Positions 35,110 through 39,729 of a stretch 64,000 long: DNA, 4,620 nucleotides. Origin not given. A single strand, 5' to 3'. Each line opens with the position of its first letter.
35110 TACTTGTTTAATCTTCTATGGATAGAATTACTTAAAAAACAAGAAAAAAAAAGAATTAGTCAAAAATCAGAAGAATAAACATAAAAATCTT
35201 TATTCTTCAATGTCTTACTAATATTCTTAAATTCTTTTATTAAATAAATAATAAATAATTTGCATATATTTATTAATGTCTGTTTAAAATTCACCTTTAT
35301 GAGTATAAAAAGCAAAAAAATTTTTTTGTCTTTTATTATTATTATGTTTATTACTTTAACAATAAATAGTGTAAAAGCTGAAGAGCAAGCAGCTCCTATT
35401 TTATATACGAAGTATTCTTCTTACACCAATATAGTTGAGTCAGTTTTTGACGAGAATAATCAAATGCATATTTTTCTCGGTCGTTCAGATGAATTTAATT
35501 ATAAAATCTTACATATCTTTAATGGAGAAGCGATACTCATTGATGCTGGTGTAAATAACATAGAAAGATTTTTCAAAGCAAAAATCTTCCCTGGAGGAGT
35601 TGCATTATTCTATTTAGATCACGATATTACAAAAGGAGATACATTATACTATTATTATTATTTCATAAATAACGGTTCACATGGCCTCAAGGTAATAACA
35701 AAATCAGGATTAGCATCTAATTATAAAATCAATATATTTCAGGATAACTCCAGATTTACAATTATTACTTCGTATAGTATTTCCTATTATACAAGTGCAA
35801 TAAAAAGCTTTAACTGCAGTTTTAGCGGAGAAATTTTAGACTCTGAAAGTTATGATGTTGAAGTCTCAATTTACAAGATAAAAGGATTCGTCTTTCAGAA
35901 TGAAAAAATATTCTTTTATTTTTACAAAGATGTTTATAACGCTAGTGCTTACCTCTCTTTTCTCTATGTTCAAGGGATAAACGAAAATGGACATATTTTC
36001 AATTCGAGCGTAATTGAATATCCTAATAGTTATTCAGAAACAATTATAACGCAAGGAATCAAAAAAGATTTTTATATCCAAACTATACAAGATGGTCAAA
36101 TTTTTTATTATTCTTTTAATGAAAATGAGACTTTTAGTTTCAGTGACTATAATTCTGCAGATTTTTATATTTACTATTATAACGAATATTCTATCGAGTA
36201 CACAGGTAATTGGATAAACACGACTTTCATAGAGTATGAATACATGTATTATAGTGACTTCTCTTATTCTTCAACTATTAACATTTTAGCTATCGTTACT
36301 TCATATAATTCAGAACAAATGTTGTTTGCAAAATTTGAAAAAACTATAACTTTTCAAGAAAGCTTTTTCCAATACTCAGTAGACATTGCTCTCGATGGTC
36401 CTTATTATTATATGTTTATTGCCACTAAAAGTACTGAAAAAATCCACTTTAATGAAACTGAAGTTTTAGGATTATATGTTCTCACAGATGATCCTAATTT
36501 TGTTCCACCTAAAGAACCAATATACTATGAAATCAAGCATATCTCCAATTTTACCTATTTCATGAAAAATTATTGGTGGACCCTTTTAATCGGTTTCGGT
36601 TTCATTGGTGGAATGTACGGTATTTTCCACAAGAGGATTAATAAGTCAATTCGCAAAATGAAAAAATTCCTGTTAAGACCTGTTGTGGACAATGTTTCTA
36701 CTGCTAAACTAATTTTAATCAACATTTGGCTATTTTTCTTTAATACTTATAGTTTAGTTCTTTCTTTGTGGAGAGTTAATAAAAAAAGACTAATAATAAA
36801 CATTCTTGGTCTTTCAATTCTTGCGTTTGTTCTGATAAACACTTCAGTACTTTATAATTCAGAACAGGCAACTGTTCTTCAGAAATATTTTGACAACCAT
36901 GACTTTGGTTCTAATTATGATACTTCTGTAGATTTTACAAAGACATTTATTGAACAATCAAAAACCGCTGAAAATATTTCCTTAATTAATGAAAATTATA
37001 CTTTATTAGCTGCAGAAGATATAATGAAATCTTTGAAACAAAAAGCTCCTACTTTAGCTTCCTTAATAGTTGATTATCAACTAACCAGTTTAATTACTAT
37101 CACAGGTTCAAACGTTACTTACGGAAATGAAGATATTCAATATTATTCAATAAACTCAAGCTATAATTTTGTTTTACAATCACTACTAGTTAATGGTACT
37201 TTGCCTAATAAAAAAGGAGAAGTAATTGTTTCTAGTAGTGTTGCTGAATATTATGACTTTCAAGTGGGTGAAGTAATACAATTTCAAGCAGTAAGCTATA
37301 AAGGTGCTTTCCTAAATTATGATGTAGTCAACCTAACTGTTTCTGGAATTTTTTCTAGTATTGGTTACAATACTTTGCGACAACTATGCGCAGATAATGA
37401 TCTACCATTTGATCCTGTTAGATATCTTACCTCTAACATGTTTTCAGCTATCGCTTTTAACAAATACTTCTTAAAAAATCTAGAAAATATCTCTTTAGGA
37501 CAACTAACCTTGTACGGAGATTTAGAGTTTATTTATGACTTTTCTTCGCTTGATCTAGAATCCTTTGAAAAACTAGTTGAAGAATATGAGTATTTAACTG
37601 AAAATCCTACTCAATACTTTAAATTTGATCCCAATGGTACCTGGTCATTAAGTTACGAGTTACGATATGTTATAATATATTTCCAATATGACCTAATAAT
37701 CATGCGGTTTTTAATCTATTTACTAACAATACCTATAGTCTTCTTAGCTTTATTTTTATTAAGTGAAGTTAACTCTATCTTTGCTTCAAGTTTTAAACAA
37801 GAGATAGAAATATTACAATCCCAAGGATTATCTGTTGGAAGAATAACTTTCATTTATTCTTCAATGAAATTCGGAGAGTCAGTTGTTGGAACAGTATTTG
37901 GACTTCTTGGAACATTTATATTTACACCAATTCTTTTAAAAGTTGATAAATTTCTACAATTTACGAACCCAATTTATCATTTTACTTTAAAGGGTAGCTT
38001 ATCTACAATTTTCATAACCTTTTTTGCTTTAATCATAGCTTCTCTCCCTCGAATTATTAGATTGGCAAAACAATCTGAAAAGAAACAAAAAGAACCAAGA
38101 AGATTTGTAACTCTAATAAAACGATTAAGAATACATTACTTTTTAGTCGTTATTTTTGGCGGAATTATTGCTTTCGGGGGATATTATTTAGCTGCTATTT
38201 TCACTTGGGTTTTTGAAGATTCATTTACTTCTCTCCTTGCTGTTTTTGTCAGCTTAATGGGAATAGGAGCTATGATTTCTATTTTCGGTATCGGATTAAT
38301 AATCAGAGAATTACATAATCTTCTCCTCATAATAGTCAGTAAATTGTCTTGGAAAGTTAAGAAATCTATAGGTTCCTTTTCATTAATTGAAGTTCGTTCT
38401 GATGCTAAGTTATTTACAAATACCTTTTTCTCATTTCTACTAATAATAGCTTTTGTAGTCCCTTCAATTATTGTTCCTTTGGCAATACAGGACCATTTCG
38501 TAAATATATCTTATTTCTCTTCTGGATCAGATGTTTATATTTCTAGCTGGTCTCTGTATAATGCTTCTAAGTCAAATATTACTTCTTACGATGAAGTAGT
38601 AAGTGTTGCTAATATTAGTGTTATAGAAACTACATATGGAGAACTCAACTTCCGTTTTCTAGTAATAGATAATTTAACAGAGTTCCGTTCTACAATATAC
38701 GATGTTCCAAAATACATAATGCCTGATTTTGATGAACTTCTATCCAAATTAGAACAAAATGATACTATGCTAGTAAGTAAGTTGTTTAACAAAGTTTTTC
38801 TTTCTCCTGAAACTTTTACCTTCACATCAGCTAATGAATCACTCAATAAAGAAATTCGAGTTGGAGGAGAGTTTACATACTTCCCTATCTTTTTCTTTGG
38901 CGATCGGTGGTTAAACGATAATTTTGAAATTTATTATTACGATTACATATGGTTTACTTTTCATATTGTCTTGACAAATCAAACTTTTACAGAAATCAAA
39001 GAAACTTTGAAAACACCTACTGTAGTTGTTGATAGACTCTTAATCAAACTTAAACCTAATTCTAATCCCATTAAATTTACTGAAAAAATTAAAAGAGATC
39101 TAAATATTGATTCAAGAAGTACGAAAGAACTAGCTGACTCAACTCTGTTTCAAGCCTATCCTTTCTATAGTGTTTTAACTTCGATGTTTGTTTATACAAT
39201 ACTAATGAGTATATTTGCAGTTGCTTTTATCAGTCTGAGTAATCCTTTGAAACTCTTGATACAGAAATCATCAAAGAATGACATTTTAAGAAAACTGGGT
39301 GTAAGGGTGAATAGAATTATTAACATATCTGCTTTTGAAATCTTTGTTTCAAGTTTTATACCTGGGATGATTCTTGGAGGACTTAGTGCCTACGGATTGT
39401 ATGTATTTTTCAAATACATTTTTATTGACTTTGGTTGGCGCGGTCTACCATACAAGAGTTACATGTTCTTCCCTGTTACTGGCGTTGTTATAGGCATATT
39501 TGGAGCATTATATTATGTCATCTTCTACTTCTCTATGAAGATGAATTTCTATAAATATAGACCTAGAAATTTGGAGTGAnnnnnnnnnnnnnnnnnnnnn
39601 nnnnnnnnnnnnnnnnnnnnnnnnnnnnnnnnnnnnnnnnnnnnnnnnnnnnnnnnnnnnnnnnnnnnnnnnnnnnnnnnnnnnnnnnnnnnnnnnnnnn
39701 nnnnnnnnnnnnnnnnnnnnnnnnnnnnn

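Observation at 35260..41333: Unusual two-gene ABC module in three paralogous copies: a 1,450-aa permease (glycosylated N-domain plus double MacB/FtsX) and a tandem-NBD ATPase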

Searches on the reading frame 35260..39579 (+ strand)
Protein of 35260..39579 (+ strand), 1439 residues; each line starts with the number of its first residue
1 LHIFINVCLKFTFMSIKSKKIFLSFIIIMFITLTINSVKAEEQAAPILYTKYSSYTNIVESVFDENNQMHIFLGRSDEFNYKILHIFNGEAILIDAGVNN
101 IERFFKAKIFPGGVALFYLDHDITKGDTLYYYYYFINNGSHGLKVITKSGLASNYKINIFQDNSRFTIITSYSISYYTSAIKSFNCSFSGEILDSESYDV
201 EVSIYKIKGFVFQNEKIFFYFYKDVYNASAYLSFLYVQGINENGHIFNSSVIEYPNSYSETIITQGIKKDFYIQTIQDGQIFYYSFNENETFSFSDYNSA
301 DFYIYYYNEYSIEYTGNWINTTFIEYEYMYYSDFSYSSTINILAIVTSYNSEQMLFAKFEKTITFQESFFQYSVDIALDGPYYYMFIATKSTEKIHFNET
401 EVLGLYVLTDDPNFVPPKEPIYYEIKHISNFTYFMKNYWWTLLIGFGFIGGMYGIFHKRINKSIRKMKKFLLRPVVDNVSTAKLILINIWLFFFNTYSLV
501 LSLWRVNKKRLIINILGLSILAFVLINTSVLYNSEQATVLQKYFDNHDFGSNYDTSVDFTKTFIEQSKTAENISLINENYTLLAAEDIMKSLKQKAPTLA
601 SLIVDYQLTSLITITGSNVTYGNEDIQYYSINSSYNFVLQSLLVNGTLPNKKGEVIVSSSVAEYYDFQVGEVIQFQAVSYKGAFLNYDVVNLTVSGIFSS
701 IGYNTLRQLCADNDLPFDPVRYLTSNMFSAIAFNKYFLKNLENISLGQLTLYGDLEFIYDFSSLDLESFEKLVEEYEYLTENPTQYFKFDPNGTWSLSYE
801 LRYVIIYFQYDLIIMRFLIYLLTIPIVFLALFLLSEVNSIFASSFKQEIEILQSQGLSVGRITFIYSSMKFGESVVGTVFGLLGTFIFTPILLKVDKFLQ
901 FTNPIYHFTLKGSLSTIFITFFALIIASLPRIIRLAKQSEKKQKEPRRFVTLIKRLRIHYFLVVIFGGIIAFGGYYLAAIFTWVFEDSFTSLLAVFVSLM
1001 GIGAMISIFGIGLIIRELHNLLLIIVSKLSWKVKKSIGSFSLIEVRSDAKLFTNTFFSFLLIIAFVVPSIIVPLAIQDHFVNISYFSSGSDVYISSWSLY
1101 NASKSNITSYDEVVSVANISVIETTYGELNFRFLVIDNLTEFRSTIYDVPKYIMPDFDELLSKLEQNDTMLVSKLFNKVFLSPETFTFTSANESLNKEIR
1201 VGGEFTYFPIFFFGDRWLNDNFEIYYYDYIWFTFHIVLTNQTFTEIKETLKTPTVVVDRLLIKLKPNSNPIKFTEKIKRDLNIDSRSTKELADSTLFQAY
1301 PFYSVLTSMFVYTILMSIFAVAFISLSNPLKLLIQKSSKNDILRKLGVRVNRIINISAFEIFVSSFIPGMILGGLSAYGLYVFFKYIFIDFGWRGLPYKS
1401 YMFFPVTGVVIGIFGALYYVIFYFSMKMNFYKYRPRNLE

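Call 4: search_protein_families(library=pfam, proteins=[window:35260-39579:+], max_evalue=0.01)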
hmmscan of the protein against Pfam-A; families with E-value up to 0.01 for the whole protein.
window:35260-39579:+ (1439 aa): 3 families
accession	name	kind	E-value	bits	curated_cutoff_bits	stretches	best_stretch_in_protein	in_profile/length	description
PF02687.27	FtsX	-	0.0011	19.4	25.5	1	826-932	7-113/120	FtsX-like permease C-terminal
PF12704.14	MacB_PCD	-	0.0015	19.3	27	1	512-701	2-157/207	MacB-like periplasmic core domain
PF23564.1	EF-hand_FSTL1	-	0.0075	16.9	27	0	533-577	30-73/120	Follistatin-related protein 1, EF-hand domain pair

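Call 9: find_homologous_proteins(query=window:35260-39579:+)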
Query window:35260-39579:+ (1439 aa): 2 proteins with E <= 0.001 among 5155 candidates.
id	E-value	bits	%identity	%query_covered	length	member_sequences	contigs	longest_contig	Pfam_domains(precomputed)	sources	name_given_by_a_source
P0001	0.0e+0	3118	100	99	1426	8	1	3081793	-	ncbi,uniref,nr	ncbi:MAG: hypothetical protein K9W45_00505 [Candidatus Heimdallarchaeum aukensis]|uniref:ABC3 transp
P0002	0.0e+0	2487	78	99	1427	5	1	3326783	-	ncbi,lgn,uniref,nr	ncbi:MAG: hypothetical protein K9W46_01180 [Candidatus Heimdallarchaeum endolithica]|uniref:ABC3 tra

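Call 15: search_protein_families(library=ncbifam, proteins=[window:35260-39579:+], max_evalue=0.01)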
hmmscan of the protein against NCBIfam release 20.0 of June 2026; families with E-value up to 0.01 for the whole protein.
window:35260-39579:+ (1439 aa): 0 families

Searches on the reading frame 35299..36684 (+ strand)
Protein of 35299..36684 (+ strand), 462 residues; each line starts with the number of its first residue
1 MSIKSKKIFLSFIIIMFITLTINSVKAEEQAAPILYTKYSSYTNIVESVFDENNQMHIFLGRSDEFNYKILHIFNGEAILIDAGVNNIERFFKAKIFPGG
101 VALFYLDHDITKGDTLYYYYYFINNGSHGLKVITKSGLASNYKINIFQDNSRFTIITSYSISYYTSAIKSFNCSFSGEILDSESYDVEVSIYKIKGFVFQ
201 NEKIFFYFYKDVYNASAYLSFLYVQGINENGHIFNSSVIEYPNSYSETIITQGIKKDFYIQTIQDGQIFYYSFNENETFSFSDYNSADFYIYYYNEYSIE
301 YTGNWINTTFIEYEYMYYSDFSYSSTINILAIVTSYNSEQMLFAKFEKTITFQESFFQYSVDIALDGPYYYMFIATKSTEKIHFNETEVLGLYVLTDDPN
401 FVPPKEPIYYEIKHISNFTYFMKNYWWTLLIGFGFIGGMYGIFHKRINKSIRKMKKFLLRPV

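Call 41: predict_structure(alignment_id=A2)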
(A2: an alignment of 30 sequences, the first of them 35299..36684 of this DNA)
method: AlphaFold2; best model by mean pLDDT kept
length: 462 residues; sequences in the alignment: 30
mean_pLDDT: 86.5   pTM: 0.81
mean pLDDT of the five models: 86.5, 85.6, 85.6, 84.7, 84.2
residues with pLDDT >= 90: 235; 70-90: 183; 50-70: 34; < 50: 10
segments of 3 or more residues with pLDDT < 50: 21-28
pLDDT, mean of each block of 10 residues (from residue 1): 65 72 43 89 90 94 91 95 89 92 92 90 92 73 88 93 92 95 94 93 94 84 94 91 81 94 92 93 90 88 89 76 73 89 83 72 82 84 81 88 90 88 89 94 92 89 73
secondary structure, 60 per line:
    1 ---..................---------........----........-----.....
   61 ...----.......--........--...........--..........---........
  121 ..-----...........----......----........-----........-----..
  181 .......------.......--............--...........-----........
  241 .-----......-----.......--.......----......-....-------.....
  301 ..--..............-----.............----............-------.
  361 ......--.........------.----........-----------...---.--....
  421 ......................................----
elements in order: H4-21 E31-38 E43-50 E56-63 E68-74 E77-84 E87-97 E100-109 E113-122 E128-138 E143-148 E153-160 E166-173 E179-187 E194-200 E203-214 E217-227 E233-241 E247-252 E258-264 E267-273 E278-280 E285-288 E296-302 E305-318 E324-336 E341-352 E360-366 E369-377 E389-396 E408-410 H417-458

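Call 63: find_homologous_proteins(query=A2, max_evalue=0.001)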
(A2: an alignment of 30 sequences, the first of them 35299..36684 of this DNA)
Query A2 (30 sequences) (462 aa, profile of the alignment): 1 proteins with E <= 0.001 among 5974 candidates.
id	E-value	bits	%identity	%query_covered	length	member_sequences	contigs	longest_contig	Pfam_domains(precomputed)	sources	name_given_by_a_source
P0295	7.0e-51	192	76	53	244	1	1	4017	-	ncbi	ncbi:MAG: hypothetical protein ACTSVB_02730, partial [Candidatus Heimdallarchaeaceae archaeon]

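Call 86: fold_search(model_id=the predicted structure, library=pdb)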
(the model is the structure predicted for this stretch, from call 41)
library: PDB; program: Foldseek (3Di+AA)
matches with E <= 10: 980; with E <= 0.001: 228
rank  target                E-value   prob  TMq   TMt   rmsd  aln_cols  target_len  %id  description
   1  6br5_A                1.7e-07  1.00  0.33  0.37  10.3       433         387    9  N2 neuraminidase in complex with a novel antiviral compound (released 2018-03-07)
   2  9uax_I                2.0e-07  1.00  0.32  0.36  11.1       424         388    9  The structure of Myanmar_N2 and AS4C_Fab complex (released 2026-04-08)
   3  9mqw_A                2.9e-07  1.00  0.31  0.35  10.8       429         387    8  Crystal structure of influenza virus N2 neuraminidase from A/Singapore/INFIMH-16-0019/2016 (H3N2) (released 2025-07-23)
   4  9mqv_A                3.7e-07  1.00  0.32  0.36  10.8       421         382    9  Crystal structure of human 1122A11 Fab in complex with influenza virus neuraminidase from A/Singapore/INFIMH-16-0019/2 (released 2025-07-23)
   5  9osr_A                5.6e-07  1.00  0.33  0.37  10.6       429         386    9  Structure of Fab HB420 in complex with influenza H3N2 A/Moscow/10/1999 neuraminidase (released 2025-10-01)
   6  5hun                  1.1e-06  1.00  0.29  0.32  12.3       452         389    8  The crystal structure of neuraminidase from A/gyrfalcon/Washington/41088-6/2014 influenza virus (released 2016-04-13)
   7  3sal_A                1.2e-06  1.00  0.30  0.34  12.0       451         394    8  Crystal Structure of Influenza A Virus Neuraminidase N5 (released 2011-08-10)
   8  7u4e_A                1.5e-06  1.00  0.29  0.33  11.7       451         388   12  Neuraminidase from influenza virus A/Bilthoven/17938/1969(H3N2) (released 2022-10-19)
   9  8g30_M                1.7e-06  1.00  0.32  0.35  10.7       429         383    8  N2 neuraminidase of A/Tanzania/205/2010 H3N2 in complex with 4 FNI19 Fab molecules (released 2023-05-31)
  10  4gzo_A                2.0e-06  1.00  0.33  0.37  11.0       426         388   10  N2 neuraminidase of A/Tanzania/205/2010 H3N2 in complex with hepes (released 2012-10-17)
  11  8gat_A                2.0e-06  1.00  0.31  0.35  11.0       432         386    9  Structure of human NDS.1 Fab and 1G01 Fab in complex with influenza virus neuraminidase from A/Indiana/10/2011 (H3N2v) (released 2024-02-28)
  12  4h53_A                2.1e-06  1.00  0.32  0.35  11.9       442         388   11  Influenza N2-Tyr406Asp neuraminidase in complex with beta-Neu5Ac (released 2013-02-20)
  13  3tia_A                2.2e-06  1.00  0.29  0.33  11.9       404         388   13  Crystal structure of 1957 pandemic H2N2 neuraminidase complexed with laninamivir (released 2011-11-16)
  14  2aep_A                2.3e-06  1.00  0.31  0.35  11.1       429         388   10  An epidemiologically significant epitope of a 1998 influenza virus neuraminidase forms a highly hydrated interface in  (released 2005-12-20)
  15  4k3y_C                2.3e-06  1.00  0.29  0.35  12.2       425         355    7  Crystal structure of a subtype N11 neuraminidase-like protein of A/flat-faced bat/Peru/033/2010 (H18N11) (released 2013-10-23)
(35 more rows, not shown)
